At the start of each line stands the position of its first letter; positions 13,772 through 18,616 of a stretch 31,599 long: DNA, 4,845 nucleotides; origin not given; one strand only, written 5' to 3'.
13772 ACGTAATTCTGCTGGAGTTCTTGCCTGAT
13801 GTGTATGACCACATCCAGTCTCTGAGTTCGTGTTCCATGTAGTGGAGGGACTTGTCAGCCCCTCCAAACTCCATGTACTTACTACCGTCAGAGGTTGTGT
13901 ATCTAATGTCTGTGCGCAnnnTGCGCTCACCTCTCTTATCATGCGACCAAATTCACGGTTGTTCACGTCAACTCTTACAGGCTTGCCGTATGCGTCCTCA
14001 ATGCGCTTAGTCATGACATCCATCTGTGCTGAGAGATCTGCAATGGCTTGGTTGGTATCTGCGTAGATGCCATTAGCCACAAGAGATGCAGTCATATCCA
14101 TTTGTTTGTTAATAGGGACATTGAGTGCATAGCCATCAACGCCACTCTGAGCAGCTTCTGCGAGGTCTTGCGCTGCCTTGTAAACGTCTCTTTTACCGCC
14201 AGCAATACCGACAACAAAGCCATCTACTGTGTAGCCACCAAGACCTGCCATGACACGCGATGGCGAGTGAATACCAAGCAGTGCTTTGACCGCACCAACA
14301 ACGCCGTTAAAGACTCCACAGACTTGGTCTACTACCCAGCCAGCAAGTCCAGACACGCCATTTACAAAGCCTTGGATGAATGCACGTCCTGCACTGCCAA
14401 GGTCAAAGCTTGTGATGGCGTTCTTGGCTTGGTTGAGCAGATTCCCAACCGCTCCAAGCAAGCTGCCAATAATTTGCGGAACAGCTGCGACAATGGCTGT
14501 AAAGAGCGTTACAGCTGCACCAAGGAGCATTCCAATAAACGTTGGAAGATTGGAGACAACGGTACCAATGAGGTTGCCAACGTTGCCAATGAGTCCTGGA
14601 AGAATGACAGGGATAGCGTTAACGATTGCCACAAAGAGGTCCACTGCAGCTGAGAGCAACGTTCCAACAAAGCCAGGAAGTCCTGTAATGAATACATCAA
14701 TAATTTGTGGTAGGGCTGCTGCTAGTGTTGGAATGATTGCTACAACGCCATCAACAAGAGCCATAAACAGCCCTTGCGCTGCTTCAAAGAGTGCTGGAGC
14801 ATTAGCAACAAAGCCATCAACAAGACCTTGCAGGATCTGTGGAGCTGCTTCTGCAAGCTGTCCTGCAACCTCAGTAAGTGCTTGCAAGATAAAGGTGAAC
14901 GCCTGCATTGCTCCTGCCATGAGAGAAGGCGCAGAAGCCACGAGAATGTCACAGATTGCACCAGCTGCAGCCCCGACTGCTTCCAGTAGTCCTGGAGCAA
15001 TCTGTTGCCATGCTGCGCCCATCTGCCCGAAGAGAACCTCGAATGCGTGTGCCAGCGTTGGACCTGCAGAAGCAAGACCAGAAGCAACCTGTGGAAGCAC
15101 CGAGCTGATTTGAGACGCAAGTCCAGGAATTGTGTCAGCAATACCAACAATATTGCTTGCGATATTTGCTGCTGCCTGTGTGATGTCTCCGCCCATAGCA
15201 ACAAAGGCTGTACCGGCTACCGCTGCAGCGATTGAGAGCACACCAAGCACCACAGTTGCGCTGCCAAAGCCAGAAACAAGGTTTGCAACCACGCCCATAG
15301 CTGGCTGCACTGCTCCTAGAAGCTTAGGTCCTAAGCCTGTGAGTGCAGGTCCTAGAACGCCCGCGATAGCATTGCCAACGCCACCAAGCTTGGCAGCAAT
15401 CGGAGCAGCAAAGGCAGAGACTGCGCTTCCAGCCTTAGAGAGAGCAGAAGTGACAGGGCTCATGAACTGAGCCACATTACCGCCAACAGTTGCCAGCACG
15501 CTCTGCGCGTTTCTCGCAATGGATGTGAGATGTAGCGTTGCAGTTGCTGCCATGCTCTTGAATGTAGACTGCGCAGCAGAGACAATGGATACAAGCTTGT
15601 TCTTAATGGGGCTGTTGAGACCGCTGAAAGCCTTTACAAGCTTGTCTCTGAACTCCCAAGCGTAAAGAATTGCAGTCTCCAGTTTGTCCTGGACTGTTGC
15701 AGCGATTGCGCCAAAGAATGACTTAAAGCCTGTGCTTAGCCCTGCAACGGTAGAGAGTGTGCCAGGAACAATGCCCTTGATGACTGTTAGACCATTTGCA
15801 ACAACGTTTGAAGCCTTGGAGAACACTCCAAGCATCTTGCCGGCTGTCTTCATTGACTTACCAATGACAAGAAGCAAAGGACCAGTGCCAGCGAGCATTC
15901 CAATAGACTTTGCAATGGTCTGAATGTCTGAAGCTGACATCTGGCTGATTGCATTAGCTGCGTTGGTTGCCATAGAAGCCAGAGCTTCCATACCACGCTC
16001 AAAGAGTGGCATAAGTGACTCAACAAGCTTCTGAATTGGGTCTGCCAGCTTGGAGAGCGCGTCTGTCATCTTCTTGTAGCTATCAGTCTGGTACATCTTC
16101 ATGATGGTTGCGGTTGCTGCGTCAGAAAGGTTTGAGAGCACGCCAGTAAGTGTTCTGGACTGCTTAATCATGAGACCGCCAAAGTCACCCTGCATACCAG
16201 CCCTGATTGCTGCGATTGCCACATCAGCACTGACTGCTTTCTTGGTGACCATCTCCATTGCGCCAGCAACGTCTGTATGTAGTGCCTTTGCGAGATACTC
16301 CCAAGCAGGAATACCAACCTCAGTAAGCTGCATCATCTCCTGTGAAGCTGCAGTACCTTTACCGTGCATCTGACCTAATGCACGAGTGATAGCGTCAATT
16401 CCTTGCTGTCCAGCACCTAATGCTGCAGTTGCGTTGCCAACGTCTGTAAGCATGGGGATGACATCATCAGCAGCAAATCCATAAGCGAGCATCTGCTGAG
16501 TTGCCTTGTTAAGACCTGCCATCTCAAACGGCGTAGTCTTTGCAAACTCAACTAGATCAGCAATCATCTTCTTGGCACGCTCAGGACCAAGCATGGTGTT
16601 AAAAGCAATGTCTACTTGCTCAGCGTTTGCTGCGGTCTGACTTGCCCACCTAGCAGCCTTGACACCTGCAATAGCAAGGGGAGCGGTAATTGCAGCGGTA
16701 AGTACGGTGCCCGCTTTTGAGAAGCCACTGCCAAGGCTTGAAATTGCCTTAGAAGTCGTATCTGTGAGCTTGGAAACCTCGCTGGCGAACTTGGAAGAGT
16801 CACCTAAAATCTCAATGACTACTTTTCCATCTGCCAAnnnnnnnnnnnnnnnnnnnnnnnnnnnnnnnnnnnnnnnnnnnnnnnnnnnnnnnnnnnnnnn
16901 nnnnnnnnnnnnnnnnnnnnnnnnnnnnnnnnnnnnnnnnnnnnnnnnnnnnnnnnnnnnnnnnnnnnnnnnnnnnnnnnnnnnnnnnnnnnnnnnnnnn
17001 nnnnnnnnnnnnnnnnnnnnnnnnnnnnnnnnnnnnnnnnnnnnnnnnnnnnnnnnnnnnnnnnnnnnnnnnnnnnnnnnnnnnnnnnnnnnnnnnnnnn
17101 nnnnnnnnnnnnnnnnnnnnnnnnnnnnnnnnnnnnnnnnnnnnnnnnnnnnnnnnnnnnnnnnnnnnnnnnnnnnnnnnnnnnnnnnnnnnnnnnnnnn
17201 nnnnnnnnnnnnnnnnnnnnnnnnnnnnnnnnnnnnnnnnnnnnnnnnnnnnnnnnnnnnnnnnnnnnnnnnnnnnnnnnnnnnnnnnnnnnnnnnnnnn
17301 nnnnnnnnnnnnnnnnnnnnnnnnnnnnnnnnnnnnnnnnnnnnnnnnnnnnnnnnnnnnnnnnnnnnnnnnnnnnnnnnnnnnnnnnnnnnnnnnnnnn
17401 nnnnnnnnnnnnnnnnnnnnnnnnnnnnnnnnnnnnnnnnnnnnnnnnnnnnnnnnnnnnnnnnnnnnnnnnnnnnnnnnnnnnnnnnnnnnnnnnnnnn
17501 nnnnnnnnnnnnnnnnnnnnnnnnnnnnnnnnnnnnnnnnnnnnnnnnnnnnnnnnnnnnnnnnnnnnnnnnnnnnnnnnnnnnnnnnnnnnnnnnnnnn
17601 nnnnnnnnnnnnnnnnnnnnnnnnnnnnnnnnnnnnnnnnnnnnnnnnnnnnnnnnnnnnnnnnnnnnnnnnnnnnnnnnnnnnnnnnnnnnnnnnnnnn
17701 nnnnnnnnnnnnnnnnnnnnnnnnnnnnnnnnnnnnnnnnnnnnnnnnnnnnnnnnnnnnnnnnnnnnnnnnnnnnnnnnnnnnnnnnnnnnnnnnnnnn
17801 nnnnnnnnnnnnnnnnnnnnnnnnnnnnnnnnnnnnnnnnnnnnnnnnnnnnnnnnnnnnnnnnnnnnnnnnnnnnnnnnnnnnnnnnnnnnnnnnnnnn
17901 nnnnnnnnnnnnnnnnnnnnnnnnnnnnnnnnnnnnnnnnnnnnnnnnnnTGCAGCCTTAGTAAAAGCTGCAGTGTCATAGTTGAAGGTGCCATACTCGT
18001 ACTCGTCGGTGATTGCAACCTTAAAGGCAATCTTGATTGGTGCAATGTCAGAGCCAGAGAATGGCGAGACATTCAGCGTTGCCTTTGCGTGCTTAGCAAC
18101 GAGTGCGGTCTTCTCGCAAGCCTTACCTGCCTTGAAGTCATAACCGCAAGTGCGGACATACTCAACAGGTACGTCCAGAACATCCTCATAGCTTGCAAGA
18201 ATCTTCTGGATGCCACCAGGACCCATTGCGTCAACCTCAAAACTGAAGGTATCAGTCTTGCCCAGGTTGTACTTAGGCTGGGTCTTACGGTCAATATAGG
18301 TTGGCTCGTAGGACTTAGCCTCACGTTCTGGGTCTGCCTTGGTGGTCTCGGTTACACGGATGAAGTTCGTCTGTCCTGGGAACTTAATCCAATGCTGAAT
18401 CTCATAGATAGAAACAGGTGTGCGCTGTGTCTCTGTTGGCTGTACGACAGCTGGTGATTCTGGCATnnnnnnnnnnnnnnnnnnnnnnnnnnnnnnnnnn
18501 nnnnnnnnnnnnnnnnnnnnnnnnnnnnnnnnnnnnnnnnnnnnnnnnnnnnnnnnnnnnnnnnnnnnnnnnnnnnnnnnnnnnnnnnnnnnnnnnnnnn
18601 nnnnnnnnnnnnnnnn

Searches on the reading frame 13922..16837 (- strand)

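Call 15: search_protein_families(library=phrogs, proteins=[window:13922-16837:-], max_evalue=0.001)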
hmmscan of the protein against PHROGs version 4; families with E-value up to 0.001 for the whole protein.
window:13922-16837:- (972 aa): 24 families
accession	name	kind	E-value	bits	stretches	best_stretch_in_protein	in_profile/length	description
phrog_58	-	tail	1.1e-51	177.4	2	403-965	528-1038/1544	tail length tape measure protein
phrog_5493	-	tail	1e-48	167.5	3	495-802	557-871/1102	tail length tape measure protein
phrog_12798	-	tail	1.1e-42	147.3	1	1-497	2-421/1031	tail length tape measure protein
phrog_1204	-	tail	4.9e-33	115.2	2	1-808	125-981/1483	tail protein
phrog_305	-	tail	6.6e-33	115.4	1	519-938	357-791/1001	tail length tape measure protein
phrog_9959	-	tail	6.2e-32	111.2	1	10-241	12-247/1708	tail length tape measure protein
phrog_4372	-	tail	8e-30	104.1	2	607-906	1085-1370/1681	tail length tape measure protein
phrog_1272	-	tail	6.3e-28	98.1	2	815-880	1440-1506/1606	tail length tape measure protein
phrog_1686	-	tail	6.8e-23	81.5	2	794-947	1029-1179/1224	tail length tape measure protein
phrog_973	-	tail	2.7e-20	72.9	1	19-353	81-424/1465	tail length tape measure protein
phrog_5218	-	unknown function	6.3e-18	65.3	1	796-944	1327-1482/1599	-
phrog_991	-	tail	1.9e-14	53.2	2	15-434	240-733/1966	tail length tape measure protein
phrog_5448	-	tail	1.5e-13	49.6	1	379-948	1482-2059/3103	tail length tape measure protein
phrog_26805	-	unknown function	5.7e-13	49.1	1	723-896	445-606/697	-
phrog_16692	-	unknown function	2.6e-12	47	1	27-270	143-407/1107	-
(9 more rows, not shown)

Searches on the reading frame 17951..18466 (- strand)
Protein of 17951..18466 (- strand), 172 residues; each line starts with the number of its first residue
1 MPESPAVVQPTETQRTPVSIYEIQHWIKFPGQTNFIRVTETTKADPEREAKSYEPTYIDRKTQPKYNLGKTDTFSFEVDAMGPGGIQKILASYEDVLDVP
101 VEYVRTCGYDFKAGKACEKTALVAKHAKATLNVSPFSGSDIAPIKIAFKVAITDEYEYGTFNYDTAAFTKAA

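Call 15: search_protein_families(library=phrogs, proteins=[window:17951-18466:-], max_evalue=0.001)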
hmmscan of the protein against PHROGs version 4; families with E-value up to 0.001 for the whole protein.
window:17951-18466:- (172 aa): 1 family
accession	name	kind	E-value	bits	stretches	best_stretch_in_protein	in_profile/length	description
phrog_3099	-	unknown function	3.7e-07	31.3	1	21-172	11-167/171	-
